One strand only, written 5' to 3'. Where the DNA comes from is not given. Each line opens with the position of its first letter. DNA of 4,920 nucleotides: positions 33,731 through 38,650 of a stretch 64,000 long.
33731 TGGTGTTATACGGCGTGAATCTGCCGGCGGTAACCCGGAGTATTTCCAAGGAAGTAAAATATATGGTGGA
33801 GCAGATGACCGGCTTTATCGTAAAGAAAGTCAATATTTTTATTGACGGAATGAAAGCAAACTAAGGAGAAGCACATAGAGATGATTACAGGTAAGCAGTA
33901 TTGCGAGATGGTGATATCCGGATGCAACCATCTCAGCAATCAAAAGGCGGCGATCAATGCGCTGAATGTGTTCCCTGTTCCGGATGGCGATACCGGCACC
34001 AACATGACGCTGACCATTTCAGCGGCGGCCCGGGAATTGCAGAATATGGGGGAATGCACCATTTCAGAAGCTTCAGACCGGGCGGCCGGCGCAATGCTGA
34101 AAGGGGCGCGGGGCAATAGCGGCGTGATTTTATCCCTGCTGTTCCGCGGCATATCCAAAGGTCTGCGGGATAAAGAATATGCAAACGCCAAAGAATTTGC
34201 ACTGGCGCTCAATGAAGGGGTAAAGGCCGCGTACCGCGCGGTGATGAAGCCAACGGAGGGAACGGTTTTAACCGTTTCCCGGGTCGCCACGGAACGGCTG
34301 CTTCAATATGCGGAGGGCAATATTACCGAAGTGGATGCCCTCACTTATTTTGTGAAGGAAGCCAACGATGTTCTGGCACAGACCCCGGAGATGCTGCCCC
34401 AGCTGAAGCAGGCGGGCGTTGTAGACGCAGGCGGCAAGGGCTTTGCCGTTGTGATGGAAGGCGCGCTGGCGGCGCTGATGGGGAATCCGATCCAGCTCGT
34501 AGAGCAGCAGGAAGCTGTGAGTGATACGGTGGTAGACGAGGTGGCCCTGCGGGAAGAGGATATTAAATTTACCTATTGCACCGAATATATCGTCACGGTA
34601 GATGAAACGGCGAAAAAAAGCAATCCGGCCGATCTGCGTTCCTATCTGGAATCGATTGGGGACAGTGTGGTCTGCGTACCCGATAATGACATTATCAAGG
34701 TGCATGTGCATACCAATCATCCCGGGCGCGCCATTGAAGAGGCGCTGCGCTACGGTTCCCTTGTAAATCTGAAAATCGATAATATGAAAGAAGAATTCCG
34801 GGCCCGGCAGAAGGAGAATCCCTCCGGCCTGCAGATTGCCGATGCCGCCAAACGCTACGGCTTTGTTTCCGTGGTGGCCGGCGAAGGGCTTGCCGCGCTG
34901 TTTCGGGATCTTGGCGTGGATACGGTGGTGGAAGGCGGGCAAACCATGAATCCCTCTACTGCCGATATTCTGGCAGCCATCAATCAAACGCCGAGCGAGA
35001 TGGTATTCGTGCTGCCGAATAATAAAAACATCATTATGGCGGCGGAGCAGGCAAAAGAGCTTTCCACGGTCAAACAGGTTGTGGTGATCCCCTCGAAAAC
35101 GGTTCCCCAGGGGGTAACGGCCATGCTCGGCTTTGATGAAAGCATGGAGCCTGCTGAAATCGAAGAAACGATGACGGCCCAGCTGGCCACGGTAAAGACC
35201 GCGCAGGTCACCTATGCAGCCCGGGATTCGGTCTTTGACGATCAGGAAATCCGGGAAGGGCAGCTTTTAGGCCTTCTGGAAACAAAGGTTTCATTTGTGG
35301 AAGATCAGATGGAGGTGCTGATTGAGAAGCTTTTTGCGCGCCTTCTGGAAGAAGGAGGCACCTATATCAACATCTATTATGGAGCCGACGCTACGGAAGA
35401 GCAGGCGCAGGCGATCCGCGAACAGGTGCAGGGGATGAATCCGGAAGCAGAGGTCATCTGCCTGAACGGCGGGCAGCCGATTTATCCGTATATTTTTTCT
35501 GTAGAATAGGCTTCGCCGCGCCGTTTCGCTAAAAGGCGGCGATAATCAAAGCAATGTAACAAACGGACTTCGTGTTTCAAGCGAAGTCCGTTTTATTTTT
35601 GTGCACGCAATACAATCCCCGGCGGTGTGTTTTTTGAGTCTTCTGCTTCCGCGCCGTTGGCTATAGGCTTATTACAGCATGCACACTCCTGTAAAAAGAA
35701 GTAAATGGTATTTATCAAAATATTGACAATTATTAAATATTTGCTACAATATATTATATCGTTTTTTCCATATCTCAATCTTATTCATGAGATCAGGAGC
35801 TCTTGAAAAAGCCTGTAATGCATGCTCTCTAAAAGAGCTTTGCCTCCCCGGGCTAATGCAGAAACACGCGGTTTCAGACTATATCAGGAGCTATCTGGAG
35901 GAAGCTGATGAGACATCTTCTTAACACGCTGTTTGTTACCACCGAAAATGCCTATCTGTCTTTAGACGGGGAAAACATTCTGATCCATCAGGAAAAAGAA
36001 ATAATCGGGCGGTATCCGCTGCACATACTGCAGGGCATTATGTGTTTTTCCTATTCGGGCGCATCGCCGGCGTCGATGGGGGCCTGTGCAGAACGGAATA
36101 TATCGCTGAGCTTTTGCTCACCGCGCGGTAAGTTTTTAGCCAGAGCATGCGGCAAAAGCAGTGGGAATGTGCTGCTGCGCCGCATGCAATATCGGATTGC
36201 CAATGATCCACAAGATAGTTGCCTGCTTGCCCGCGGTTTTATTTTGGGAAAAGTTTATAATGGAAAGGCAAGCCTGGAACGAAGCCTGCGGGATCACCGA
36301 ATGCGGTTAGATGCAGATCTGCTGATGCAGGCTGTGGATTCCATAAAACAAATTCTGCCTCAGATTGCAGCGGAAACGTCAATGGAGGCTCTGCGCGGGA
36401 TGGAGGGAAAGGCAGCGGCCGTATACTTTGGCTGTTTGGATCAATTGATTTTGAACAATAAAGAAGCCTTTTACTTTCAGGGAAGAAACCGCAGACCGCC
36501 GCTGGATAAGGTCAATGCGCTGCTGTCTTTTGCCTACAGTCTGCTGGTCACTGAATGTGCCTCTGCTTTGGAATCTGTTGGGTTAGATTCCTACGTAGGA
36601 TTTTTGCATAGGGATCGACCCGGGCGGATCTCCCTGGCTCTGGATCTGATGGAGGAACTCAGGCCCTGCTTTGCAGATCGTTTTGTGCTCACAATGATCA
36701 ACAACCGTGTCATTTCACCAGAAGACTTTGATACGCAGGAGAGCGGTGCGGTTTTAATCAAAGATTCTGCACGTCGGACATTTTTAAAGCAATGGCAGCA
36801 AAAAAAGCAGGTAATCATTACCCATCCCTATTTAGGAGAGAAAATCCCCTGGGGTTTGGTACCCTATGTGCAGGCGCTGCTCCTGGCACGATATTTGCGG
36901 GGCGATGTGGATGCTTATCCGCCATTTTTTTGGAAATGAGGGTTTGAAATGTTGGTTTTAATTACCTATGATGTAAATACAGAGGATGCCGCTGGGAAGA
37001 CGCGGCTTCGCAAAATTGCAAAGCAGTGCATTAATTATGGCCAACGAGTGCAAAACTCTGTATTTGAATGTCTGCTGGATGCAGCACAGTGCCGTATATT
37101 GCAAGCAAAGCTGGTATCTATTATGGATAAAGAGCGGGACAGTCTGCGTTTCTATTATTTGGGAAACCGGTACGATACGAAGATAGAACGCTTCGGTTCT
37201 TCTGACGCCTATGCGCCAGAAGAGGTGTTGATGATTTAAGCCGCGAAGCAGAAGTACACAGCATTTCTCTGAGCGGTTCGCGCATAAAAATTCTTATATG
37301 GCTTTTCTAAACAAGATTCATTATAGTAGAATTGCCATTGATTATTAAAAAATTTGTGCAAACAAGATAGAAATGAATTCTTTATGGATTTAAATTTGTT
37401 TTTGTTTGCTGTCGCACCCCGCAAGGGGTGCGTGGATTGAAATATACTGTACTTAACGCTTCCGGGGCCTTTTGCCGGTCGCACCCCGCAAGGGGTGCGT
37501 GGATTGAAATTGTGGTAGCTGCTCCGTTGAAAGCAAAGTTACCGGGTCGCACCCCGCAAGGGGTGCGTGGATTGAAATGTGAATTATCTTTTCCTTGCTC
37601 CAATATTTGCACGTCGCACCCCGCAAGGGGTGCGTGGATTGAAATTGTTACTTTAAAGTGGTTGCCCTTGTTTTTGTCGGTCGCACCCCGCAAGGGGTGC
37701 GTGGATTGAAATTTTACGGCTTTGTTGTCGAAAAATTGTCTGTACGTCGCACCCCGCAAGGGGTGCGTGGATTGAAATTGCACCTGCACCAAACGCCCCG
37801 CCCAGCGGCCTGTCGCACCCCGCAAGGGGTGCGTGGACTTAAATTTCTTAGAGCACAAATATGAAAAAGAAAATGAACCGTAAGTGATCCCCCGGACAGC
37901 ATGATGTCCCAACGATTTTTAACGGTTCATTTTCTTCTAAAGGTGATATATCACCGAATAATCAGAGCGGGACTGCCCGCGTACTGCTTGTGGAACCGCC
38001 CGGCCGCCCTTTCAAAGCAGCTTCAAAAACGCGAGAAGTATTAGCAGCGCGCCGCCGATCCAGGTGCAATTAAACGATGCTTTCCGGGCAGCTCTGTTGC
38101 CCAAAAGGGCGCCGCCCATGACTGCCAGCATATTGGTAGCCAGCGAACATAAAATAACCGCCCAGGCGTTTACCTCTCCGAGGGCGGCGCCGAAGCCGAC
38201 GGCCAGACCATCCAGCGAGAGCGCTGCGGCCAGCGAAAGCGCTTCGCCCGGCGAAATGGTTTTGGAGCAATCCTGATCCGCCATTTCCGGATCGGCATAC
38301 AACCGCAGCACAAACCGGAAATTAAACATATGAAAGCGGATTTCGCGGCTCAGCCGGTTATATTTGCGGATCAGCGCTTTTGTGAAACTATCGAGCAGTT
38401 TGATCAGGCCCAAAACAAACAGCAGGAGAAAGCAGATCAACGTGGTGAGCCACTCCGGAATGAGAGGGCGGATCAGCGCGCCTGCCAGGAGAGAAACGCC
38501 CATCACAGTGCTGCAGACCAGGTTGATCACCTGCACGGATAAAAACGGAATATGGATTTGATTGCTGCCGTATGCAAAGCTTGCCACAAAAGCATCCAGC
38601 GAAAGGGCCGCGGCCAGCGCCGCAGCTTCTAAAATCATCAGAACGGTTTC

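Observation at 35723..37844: Type I-C CRISPR locus stripped down to a cas4 tail, cas1, cas2 and a short array, with no interference genes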

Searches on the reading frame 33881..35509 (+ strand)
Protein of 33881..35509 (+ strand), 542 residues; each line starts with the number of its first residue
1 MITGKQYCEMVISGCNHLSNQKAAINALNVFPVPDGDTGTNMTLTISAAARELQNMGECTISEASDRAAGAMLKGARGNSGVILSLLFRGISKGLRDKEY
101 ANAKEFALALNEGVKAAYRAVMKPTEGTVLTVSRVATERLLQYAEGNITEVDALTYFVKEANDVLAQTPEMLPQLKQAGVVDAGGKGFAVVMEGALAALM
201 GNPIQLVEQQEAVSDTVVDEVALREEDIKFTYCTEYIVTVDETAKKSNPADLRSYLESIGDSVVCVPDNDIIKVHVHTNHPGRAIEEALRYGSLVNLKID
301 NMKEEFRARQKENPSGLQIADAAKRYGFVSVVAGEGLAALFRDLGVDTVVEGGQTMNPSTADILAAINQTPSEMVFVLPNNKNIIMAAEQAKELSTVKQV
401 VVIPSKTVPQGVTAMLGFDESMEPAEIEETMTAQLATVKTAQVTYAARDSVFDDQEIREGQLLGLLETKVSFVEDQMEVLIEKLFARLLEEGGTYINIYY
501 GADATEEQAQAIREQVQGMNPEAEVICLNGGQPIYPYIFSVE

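Call 4: search_protein_families(library=ncbifam, proteins=[window:33881-35509:+], max_evalue=1)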
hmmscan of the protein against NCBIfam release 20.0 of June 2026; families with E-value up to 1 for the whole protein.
window:33881-35509:+ (542 aa): 5 families
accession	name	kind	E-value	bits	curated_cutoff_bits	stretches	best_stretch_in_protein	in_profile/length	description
TIGR03599.1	YloV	subfamily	2.6e-178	593.9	396.1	1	9-542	3-530/530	DAK2 domain fusion protein YloV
NF038248.1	FakA_VfrB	equivalog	2.7e-150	501.5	975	1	2-542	3-549/549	fatty acid kinase catalytic subunit FakA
NF011049.0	PRK14479.1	subfamily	4.9e-10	38.6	492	1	15-192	372-559/568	dihydroxyacetone kinase family protein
TIGR02365.1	dha_L_ycgS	equivalog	5.6e-07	29.5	138.3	1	21-171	15-162/196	dihydroxyacetone kinase subunit DhaL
TIGR02361.1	dak_ATP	equivalog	4.8e-06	25.4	574.95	1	8-126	386-505/583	glycerone kinase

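Call 57: find_homologous_proteins(query=window:33881-35509:+, max_evalue=1e-50)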
Query window:33881-35509:+ (542 aa): 8000 proteins with E <= 1e-50 among 8000 candidates; the best 120 are listed.
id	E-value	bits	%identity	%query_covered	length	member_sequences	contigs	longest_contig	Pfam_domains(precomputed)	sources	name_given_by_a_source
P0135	0.0e+0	1175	100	100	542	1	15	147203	PF13684.12,PF21645.4,PF02734.23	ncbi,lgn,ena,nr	ncbi:MAG: dihydroxyacetone kinase [Clostridiales bacterium]|nr:MAG: dihydroxyacetone kinase [Clostri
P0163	0.0e+0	1174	100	100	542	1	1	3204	PF13684.12,PF21645.4,PF02734.23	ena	-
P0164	0.0e+0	1172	100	100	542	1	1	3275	PF13684.12,PF21645.4,PF02734.23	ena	-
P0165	0.0e+0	1172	100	100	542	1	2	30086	PF13684.12,PF21645.4,PF02734.23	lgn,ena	-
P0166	0.0e+0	1172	100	100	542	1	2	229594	PF13684.12,PF21645.4,PF02734.23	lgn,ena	-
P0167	0.0e+0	1171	100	100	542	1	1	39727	PF13684.12,PF21645.4,PF02734.23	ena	-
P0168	0.0e+0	1169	100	100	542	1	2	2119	PF13684.12,PF21645.4,PF02734.23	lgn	-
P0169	0.0e+0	1169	99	100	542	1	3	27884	PF13684.12,PF21645.4,PF02734.23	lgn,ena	-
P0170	1.1e-293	993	84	100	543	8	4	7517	PF13684.12,PF21645.4,PF02734.23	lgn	-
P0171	4.9e-293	990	83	100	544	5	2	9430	PF13684.12,PF21645.4,PF02734.23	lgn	-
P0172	3.8e-292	988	83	100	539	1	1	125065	PF13684.12,PF21645.4,PF02734.23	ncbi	-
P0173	3.7e-287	971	82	100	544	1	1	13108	PF13684.12,PF21645.4,PF02734.23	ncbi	-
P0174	2.5e-286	968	81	100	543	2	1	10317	PF13684.12,PF21645.4,PF02734.23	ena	-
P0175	2.6e-286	968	81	100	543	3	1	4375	PF13684.12,PF21645.4,PF02734.23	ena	-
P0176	7.2e-286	967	82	100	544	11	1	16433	PF13684.12,PF21645.4,PF02734.23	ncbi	-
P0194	5.4e-279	944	79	100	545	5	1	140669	PF13684.12,PF21645.4,PF02734.23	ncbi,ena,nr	ncbi:MAG: DAK2 domain-containing protein [Clostridia bacterium]|nr:DAK2 domain-containing protein [C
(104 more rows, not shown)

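Call 58: find_encoding_contigs(protein=P0172, flank=10000, max_places=2)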
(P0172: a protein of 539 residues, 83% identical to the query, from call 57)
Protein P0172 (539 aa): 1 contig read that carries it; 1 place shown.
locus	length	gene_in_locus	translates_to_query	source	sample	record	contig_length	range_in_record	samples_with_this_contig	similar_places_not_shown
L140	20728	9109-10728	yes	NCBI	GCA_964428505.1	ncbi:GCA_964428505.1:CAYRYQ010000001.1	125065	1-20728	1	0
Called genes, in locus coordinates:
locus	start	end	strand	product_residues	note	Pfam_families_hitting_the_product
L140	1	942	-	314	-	?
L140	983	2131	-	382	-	PF13180:PDZ_2, PF17820:PDZ_6, PF05580:Peptidase_S55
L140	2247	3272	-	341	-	-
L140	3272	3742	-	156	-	PF04542:Sigma70_r2, PF07638:Sigma70_ECF (weak), PF08281:Sigma70_r4_2, PF04545:Sigma70_r4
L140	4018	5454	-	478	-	PF00587:tRNA-synt_2b, PF03129:HGTP_anticodon, PF09180:ProRS-C_1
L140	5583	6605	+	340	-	PF00149:Metallophos, PF12850:Metallophos_2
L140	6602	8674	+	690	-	PF13476:AAA_23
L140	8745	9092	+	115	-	PF03780:Asp23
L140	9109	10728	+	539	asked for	PF02734:Dak2, PF21645:FakA-like_M, PF13684:FakA-like_C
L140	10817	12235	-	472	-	-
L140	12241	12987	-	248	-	PF00702:Hydrolase, PF13419:HAD_2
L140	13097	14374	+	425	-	PF00465:Fe-ADH (weak), PF13685:Fe-ADH_2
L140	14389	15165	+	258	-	PF00702:Hydrolase (weak), PF13344:Hydrolase_6, PF13242:Hydrolase_like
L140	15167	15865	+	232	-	PF20582:UPF0758_N (faint), PF04002:RadC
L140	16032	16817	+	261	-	PF02311:AraC_binding (weak), PF12833:HTH_18, PF00165:HTH_AraC (weak)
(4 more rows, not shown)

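Call 59: find_encoding_contigs(protein=P0194, flank=10000, max_places=2)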
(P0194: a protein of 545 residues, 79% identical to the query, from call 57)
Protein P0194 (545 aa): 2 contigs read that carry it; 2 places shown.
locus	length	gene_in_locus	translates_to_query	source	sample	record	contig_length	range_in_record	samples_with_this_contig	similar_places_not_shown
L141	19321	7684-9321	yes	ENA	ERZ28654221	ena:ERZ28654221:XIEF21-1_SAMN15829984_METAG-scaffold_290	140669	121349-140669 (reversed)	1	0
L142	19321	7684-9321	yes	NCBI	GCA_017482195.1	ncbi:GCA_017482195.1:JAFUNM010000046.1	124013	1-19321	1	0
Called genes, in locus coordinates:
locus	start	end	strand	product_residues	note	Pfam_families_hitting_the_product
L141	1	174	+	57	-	PF01098:FTSW_RODA_SPOVE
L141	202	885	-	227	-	PF02390:Methyltransf_4, PF13649:Methyltransf_25 (faint), PF13847:Methyltransf_31 (weak)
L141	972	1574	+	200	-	PF01520:Amidase_3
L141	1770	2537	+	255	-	PF00497:SBP_bac_3, PF10613:Lig_chan-Glu_bd (faint), PF12974:Phosphonate-bd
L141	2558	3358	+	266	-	PF00528:BPD_transp_1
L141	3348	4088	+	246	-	PF09818:ABC_ATPase (faint), PF00005:ABC_tran, PF02463:SMC_N, PF13175:AAA_15 (faint), PF13304:AAA_21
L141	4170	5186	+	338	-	PF00149:Metallophos, PF12850:Metallophos_2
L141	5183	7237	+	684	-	-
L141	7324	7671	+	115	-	PF03780:Asp23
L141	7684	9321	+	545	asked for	PF02734:Dak2, PF21645:FakA-like_M, PF13684:FakA-like_C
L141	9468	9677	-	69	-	PF15731:MqsA_antitoxin (weak), PF12844:HTH_19, PF13560:HTH_31 (weak), PF01381:HTH_3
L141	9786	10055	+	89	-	PF20648:DUF6809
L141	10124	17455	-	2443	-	PF13519:VWA_2 (weak), PF24547:DUF7601, PF12892:FctA (weak), PF24306:THSD1_N (faint), PF12892:FctA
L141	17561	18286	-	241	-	PF00440:TetR_N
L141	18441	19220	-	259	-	PF00072:Response_reg, PF08769:Spo0A_C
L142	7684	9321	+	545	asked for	PF02734:Dak2, PF21645:FakA-like_M, PF13684:FakA-like_C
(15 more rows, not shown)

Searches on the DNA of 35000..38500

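Call 66: search_rna_families(source=window, start=35000, end=38500, threshold=evalue, max_evalue=0.1)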
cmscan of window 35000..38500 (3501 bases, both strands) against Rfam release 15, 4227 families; matches with E-value up to 0.1: 0.
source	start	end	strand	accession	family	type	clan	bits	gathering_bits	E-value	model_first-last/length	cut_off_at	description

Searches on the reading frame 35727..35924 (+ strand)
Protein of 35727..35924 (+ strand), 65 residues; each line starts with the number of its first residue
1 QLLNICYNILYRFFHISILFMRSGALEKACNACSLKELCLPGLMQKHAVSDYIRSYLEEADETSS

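Call 5: search_protein_families(library=pfam, proteins=[window:35727-35924:+], max_evalue=10)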
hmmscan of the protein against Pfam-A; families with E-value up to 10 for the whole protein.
window:35727-35924:+ (65 aa): 1 family
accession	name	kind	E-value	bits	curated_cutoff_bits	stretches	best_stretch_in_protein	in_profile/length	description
PF21284.3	C7_FIM2_N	-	0.32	11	27.1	1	27-39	4-16/24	Complement component C7, FIM2 N-terminal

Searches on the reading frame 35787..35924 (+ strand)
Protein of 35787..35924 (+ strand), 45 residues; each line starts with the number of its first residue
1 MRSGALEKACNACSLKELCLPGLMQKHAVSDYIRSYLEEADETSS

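Call 4: search_protein_families(library=ncbifam, proteins=[window:35787-35924:+], max_evalue=1)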
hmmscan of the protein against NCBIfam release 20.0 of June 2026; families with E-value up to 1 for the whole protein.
window:35787-35924:+ (45 aa): 2 families
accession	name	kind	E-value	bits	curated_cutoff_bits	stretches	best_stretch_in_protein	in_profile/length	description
NF049935.1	cas4g_cas1g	exception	0.075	11.5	560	1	8-25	178-195/546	CRISPR-associated endonuclease Cas4g/Cas1g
NF008365.0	PRK11161.1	subfamily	0.089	12.1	228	1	3-29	13-39/250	fumarate/nitrate reduction transcriptional regulator Fnr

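Call 5: search_protein_families(library=pfam, proteins=[window:35787-35924:+], max_evalue=10)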
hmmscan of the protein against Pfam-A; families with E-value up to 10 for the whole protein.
window:35787-35924:+ (45 aa): 2 families
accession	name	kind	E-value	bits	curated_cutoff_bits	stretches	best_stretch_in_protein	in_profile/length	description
PF21284.3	C7_FIM2_N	-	0.17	11.9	27.1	1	7-19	4-16/24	Complement component C7, FIM2 N-terminal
PF18083.6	PutA_N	-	0.21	12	25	1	19-42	52-75/113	Proline utilization A N-terminal domain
